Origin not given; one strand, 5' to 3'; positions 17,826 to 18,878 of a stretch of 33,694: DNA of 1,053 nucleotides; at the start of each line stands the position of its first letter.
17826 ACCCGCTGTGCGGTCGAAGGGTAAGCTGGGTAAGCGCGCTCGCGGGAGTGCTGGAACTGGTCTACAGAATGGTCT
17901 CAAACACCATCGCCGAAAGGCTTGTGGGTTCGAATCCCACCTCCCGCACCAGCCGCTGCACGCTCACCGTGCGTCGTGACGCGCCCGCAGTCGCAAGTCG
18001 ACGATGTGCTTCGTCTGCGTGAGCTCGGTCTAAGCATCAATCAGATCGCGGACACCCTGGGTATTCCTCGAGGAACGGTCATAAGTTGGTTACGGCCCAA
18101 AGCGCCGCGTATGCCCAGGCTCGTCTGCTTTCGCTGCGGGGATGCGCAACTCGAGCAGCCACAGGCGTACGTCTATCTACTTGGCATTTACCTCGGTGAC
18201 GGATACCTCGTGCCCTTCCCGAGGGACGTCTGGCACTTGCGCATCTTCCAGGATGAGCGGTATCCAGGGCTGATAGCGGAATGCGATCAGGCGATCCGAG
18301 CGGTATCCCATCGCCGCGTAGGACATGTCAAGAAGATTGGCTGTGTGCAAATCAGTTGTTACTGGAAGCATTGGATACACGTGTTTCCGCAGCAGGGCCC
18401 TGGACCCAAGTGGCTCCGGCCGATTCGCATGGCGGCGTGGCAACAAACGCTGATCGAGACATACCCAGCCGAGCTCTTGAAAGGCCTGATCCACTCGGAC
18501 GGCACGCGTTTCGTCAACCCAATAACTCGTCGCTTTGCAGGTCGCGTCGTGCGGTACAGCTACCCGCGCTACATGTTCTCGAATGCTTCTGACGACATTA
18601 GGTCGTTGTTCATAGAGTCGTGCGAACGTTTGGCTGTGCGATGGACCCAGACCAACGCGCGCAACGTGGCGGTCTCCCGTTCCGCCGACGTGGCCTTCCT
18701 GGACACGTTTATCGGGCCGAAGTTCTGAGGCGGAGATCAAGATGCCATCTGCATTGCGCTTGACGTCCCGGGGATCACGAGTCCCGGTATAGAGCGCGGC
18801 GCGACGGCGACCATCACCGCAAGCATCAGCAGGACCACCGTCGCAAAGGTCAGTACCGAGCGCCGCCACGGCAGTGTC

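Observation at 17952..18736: Low-GC, free-standing HTH + double-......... gene lodged 25 nt behind tRNA-Leu(CAA)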

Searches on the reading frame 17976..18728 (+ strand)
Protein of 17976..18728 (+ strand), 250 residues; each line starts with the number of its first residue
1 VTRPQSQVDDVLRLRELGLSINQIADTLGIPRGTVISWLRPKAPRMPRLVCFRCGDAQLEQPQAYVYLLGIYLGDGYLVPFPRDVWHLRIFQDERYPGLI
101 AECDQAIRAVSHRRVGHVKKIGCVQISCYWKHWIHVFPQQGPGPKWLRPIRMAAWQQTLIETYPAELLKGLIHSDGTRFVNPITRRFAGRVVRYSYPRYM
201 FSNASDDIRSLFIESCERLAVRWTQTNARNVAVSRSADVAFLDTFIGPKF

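Call 5: search_protein_families(library=pfam, proteins=[window:17976-18728:+], max_evalue=10)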
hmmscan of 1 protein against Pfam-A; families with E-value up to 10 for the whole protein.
window:17976-18728:+ (250 aa): 11 families
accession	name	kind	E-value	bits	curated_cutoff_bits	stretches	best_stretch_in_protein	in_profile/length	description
PF13384.12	HTH_23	-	0.00014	22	24.6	1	11-40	10-39/50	Homeodomain-like domain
PF08281.18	Sigma70_r4_2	-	0.0047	17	25.7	1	11-39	18-47/54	Sigma-70, region 4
PF02796.21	HTH_7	-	0.011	16.3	23.8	1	7-35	10-38/45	Helix-turn-helix domain of resolvase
PF20432.4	Xre-like-HTH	-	0.013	16.2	25.8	1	10-43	14-47/63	Antitoxin Xre-like helix-turn-helix domain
PF01381.28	HTH_3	-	0.018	15.5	23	1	13-40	5-31/55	Helix-turn-helix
PF04545.22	Sigma70_r4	-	0.034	14.1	24.1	1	16-35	18-37/50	Sigma-70, region 4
PF09339.16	HTH_IclR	-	0.13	12.5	22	1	16-35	16-35/52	IclR helix-turn-helix domain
PF12683.13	DUF3798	-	0.15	11.9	24.6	1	186-234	126-174/271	Protein of unknown function (DUF3798)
PF12840.13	HTH_20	-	0.17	12.3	27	1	15-35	15-35/51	Helix-turn-helix domain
PF13551.12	HTH_29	-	0.19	12.3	28.1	1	11-39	4-33/64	Winged helix-turn helix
PF00196.25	GerE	-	0.31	11.1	23.5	1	10-36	9-35/57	Bacterial regulatory proteins, luxR family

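Call 6: search_protein_families(library=ncbifam, proteins=[window:17976-18728:+], max_evalue=10)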
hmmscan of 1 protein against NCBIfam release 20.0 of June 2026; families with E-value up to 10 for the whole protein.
window:17976-18728:+ (250 aa): 6 families
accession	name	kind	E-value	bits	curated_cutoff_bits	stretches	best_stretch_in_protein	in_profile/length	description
NF007227.0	PRK09645.1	subfamily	0.022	14.6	202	1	18-37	138-157/177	sigma-70 family RNA polymerase sigma factor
NF033546.1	transpos_IS21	equivalog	0.042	13.4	160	1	13-47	3-41/294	IS21 family transposase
NF002620.0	PRK02277.1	subfamily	0.11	12.2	115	1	8-41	8-40/201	orotate phosphoribosyltransferase-like protein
NF033545.0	transpos_IS630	equivalog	0.15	11.4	100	1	11-40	5-34/299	IS630 family transposase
TIGR02983.1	SigE-fam_strep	subfamily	0.17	11.8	141.55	1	18-37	126-145/162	SigE family RNA polymerase sigma factor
TIGR02937.1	sigma70-ECF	superfamily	0.17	11.5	42.9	1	11-39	125-154/165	sigma-70 family RNA polymerase sigma factor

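Call 7: search_solved_structures(query=window:17976-18728:+, max_evalue=10, show_alignments=3)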
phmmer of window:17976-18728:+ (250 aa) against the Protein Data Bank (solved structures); distinct sequences matched with E-value up to 10: 5.
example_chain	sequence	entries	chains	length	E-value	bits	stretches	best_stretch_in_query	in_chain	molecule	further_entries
7sq1_H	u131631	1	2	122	0.46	12.8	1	119-171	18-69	C05 Fab heavy chain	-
5kve_L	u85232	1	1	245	0.85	11.9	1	124-150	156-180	ZV-48 Antibody scFv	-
9fd4_A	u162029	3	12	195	1.1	11.6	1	3-64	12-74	Flavin reductase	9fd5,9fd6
5kel_H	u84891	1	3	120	1.2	11.4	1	120-171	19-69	c2G4 variable Fab domain heavy chain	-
3nzh_H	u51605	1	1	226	1.6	11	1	125-170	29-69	5F6 HEAVY CHAIN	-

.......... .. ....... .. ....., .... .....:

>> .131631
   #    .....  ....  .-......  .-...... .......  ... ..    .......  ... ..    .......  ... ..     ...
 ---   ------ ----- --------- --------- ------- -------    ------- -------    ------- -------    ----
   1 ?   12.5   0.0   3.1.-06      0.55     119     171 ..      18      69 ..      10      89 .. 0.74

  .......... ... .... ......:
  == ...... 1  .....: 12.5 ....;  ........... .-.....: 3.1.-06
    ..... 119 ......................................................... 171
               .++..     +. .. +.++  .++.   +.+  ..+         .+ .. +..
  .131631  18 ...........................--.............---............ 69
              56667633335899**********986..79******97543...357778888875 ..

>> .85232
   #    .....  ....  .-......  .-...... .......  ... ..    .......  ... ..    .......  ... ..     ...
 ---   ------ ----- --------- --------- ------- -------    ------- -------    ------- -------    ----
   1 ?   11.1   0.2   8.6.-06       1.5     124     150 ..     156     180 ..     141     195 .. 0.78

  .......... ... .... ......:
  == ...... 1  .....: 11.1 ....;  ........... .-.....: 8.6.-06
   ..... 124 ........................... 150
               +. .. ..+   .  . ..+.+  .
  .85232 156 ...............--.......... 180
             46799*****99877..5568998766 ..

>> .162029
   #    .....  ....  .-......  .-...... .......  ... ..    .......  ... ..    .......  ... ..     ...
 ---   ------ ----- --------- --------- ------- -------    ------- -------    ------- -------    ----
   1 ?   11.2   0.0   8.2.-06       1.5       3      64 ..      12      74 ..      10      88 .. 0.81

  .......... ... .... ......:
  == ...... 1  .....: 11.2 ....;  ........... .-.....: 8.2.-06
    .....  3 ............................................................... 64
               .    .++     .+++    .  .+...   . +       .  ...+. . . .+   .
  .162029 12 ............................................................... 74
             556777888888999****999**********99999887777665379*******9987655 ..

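Call 8: find_homologous_proteins(query=window:17976-18728:+)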
Query window:17976-18728:+ (250 aa): 764 proteins with E <= 0.001 among 1266 candidates; the best 120 are listed.
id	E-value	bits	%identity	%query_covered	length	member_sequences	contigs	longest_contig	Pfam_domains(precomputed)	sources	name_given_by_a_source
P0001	1.5e-94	334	60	100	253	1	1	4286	-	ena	-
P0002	5.9e-89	316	56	100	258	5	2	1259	-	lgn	-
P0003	1.3e-87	311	56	100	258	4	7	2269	-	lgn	-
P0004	5.9e-87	309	56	100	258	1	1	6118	-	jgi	jgi:hypothetical protein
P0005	1.4e-86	308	57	100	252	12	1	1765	-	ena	-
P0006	1.3e-84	301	57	100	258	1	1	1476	PF13384.13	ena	-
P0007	1.4e-84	301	56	100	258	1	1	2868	-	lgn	-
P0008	3.2e-84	300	56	97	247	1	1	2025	PF13384.13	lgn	-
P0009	3.8e-84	300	56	100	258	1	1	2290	-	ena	-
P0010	3.8e-84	300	55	100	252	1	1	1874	-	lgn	-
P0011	4.1e-84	300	56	100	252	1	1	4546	-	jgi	jgi:hypothetical protein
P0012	3.9e-83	297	53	100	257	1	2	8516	-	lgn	-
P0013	4.8e-83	296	55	100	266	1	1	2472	PF13384.13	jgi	jgi:hypothetical protein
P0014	5.3e-82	293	57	100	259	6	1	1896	-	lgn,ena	-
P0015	8.6e-82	292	59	88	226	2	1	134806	-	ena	-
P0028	8.7e-76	273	57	89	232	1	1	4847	-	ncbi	ncbi:MAG TPA: hypothetical protein VF155_11980 [Candidatus Dormibacteraeota bacterium]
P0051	8.0e-66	240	50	100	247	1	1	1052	PF14528.12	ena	-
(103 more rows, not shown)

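Call 11: search_solved_structures(query=A1, max_evalue=10, show_alignments=4)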
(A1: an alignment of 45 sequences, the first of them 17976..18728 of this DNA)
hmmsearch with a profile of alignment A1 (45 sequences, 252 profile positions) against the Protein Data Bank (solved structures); distinct sequences matched with E-value up to 10: 35.
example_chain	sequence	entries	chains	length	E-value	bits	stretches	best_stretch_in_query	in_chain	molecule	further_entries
8vd6_A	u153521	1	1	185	0.00025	23.6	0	6-45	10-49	CAP REPEAT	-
8q4d_A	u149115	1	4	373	0.00091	21.7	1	8-51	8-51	Putative transposase for insertion sequence element IS5376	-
8b4h_A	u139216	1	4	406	0.001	21.6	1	8-51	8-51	Putative transposase for insertion sequence element IS5376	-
3eh8_A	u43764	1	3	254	0.003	20.1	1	66-109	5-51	Intron-encoded DNA endonuclease I-AniI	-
2elh_A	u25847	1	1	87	0.0068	18.9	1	5-57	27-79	CG11849-PA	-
2jpc_A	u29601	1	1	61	0.017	17.5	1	8-61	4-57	SsrB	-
2ab5_A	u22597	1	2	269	0.018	17.5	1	60-111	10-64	mRNA maturase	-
1p8k_Z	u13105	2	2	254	0.021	17.3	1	66-109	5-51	Intron-encoded endonuclease I-AniI | LAGLIDADG endonuclease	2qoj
1res_A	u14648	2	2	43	0.022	17.2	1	5-39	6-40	GAMMA DELTA-RESOLVASE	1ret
3uvf_A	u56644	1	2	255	0.027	16.9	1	65-109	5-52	Intron-encoded DNA endonuclease I-HjeMI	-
8u3b_G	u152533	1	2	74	0.038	16.4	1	8-53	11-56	Nitrate/nitrite response regulator protein NarL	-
4ldz_A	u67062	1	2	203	0.038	16.4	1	7-51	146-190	Transcriptional regulatory protein DesR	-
1je8_A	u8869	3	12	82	0.073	15.5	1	8-51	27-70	Nitrate/Nitrite Response Regulator Protein NARL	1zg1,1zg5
2jn6_A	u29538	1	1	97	0.078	15.4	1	8-51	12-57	Protein Cgl2762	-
4un7_G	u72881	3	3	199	0.15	14.5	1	67-124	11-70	HOMING ENDONUCLEASE I-DMOI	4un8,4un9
2dch_X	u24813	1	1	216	0.21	14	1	168-229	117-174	putative homing endonuclease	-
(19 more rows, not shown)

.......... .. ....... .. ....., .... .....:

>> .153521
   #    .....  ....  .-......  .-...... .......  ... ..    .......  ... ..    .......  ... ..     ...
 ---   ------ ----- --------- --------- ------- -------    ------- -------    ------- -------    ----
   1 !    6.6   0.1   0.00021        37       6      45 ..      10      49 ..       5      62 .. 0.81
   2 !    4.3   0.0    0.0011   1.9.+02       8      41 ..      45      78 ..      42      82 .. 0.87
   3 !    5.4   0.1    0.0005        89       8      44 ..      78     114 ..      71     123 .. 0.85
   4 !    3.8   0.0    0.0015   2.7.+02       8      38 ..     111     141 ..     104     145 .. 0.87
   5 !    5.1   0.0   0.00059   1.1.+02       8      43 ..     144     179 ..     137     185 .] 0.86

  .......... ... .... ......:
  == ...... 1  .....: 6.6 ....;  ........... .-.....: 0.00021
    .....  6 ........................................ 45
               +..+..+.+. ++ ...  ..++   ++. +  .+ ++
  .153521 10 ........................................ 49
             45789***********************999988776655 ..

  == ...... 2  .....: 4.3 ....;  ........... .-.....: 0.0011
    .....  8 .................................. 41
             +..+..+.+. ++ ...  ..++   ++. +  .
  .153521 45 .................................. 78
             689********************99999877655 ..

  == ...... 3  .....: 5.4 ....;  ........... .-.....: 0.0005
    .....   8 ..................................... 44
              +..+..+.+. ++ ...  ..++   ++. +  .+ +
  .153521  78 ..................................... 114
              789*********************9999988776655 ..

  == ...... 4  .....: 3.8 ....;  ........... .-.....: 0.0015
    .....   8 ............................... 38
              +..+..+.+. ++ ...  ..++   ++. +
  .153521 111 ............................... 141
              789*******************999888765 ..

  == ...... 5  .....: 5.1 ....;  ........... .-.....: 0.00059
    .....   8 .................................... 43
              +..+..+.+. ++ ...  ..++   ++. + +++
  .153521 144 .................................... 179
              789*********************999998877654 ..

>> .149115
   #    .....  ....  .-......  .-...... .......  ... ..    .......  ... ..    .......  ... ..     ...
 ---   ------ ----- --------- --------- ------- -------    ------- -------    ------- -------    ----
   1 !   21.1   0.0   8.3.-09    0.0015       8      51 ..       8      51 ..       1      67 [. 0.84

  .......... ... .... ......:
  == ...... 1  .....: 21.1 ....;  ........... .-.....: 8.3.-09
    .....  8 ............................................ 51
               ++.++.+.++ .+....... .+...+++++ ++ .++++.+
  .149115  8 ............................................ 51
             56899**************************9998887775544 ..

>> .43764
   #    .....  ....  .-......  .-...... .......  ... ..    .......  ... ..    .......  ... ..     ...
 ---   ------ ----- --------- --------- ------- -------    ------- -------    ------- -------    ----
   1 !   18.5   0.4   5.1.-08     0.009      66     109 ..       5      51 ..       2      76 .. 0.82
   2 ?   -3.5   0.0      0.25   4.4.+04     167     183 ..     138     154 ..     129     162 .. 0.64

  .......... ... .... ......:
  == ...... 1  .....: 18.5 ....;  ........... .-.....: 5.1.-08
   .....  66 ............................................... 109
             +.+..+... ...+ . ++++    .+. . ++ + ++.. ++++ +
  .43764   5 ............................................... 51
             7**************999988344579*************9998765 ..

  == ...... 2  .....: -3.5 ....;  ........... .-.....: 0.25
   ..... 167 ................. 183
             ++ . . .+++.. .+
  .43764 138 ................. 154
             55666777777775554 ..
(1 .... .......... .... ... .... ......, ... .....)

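Call 12: search_protein_families(library=pfam, alignment_id=A1, max_evalue=0.01)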
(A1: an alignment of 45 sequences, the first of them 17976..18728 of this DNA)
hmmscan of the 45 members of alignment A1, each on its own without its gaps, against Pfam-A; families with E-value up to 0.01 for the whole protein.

A. member 1, window:17976-18728:+ (250 aa): 2 families
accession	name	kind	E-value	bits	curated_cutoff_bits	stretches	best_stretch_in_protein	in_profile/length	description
PF13384.12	HTH_23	-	0.00014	22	24.6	1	11-40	10-39/50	Homeodomain-like domain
PF08281.18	Sigma70_r4_2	-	0.0047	17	25.7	1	11-39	18-47/54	Sigma-70, region 4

B. families by the number of members that match (of 45 scanned): 24 families
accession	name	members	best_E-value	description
PF13384.12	HTH_23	41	1.4e-07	Homeodomain-like domain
PF13518.12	HTH_28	19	7.5e-07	Helix-turn-helix domain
PF13551.12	HTH_29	17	7.2e-06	Winged helix-turn helix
PF14528.11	LAGLIDADG_3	13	3.2e-06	LAGLIDADG-like domain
PF02796.21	HTH_7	11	2.7e-07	Helix-turn-helix domain of resolvase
PF09339.16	HTH_IclR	7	0.00096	IclR helix-turn-helix domain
PF08281.18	Sigma70_r4_2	6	0.00023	Sigma-70, region 4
PF01527.26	HTH_Tnp_1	5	0.0001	Transposase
PF04545.22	Sigma70_r4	4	0.00051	Sigma-70, region 4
PF01381.28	HTH_3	3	4.6e-07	Helix-turn-helix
PF13936.12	HTH_38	3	0.0014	Helix-turn-helix domain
PF00376.29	MerR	3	0.0057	MerR family regulatory protein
PF13542.12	HTH_Tnp_ISL3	2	2.2e-05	Helix-turn-helix domain of transposase family ISL3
PF20432.4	Xre-like-HTH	2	0.00082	Antitoxin Xre-like helix-turn-helix domain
PF04218.19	CENP-B_N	2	0.001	CENP-B N-terminal DNA-binding domain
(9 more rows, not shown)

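Call 14: find_related_loci(query=A1, collection=genome_contigs, flank=6000)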
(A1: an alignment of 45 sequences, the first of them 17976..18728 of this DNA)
Query A1 (250 aa) in genome_contigs; peptide patterns used: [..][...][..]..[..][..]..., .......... (x = any residue, [..] = any of these).
599 stretches matched a pattern (row limit reached: there are more); 583 encode a relative of the query (tblastn E <= 1e-3); the best 80 are kept; 80 distinct loci.
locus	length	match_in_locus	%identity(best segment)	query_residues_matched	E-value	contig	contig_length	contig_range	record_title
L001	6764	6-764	46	3-249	1e-67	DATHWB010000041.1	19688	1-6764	MAG TPA_asm: Acidimicrobiia bacterium isolate SMAG_U16148 k141_1700002, whole genome shotgun sequence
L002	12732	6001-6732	47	11-249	1e-64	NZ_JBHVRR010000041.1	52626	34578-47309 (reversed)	Streptomyces sp. NPDC058045 NPDC058045_T38_H4.ctg-0041, whole genome shotgun sequence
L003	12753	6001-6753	45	1-249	1e-62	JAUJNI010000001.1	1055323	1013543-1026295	MAG: Actinomycetota bacterium isolate YX2bin24 opera_contig_6, whole genome shotgun sequence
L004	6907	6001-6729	45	7-249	1e-60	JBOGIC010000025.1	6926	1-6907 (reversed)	MAG: Acidimicrobiales bacterium isolate SC-S_metawrap_bin.3 k127_7538615, whole genome shotgun sequence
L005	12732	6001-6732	43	11-250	8e-61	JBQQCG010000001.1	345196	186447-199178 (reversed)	Streptomyces sp. 2A115 contig_1, whole genome shotgun sequence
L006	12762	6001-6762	42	3-250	2e-60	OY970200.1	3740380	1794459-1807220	MAG: uncultured Acidimicrobiia bacterium isolate MFD03066.bin.1.45 genome assembly, chromosome: 1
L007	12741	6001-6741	44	4-249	5e-60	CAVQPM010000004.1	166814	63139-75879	MAG: uncultured Solirubrobacterales bacterium isolate MFD01299.bin.2.24 genome assembly, contig: contig_16711, whole gen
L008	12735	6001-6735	42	11-250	1e-59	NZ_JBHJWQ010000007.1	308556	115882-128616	Streptomyces sp. NPDC056061 NPDC056061_T25_F3.ctg-0007, whole genome shotgun sequence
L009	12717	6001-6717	45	5-249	1e-59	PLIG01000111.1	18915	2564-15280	MAG: Acidimicrobiaceae bacterium isolate bog_564 73.20110800_S1D.50_contig_12370, whole genome shotgun sequence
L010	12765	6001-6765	45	4-249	1e-59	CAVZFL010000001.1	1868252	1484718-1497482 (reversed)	MAG: uncultured Solirubrobacterales bacterium isolate MFD06085.bin.2.74 genome assembly, contig: contig_19488, whole gen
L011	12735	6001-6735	43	11-250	2e-59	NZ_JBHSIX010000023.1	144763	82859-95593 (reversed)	Streptomyces fildesensis strain CGMCC 4.5735 GCM70023132_28, whole genome shotgun sequence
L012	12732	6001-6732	44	11-250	2e-59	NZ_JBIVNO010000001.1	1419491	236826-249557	Streptomyces sp. NPDC093261 NPDC093261_173_B9.ctg-0001, whole genome shotgun sequence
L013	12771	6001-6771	47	5-249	2e-59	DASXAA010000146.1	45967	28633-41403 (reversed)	MAG TPA_asm: Thermoleophilaceae bacterium isolate SMAG_U3753 k141_686510, whole genome shotgun sequence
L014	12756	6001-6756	44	5-250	7e-59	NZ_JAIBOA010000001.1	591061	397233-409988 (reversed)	Actinomadura parmotrematis strain PM05-2 1, whole genome shotgun sequence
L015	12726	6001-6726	42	11-250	3e-59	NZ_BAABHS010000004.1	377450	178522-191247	Yinghuangia aomiensis strain JCM 17986 sequence004, whole genome shotgun sequence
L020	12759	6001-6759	42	6-250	8e-59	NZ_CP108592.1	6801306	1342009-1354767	Streptomyces sp. NBC_01178 chromosome, complete genome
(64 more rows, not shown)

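Call 22: predict_structure(alignment_id=A1)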
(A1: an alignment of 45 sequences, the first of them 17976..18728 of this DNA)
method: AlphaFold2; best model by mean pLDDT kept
length: 250 residues; sequences in the alignment: 45
mean_pLDDT: 93.9   pTM: 0.79
mean pLDDT of the five models: 93.9, 93.5, 92.7, 92.2, 92.1
residues with pLDDT >= 90: 216; 70-90: 26; 50-70: 7; < 50: 1
segments of 3 or more residues with pLDDT < 50: none
pLDDT, mean of each block of 10 residues (from residue 1): 86 97 97 93 68 86 98 96 96 97 97 97 97 92 88 96 98 96 95 96 97 98 97 98 91
secondary structure, 60 per line:
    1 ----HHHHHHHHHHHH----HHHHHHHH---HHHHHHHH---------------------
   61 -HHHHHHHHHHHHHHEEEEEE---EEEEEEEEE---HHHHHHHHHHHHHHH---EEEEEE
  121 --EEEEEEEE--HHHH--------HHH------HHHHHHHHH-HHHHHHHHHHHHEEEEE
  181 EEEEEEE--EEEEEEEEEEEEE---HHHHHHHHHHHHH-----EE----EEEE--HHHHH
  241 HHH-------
elements in order: H5-16 H21-28 H32-39 H62-75 E76-81 E85-93 H97-111 E115-120 E123-130 H133-136 H154-162 H164-175 E176-187 E190-202 H206-218 E230-233 H236-243
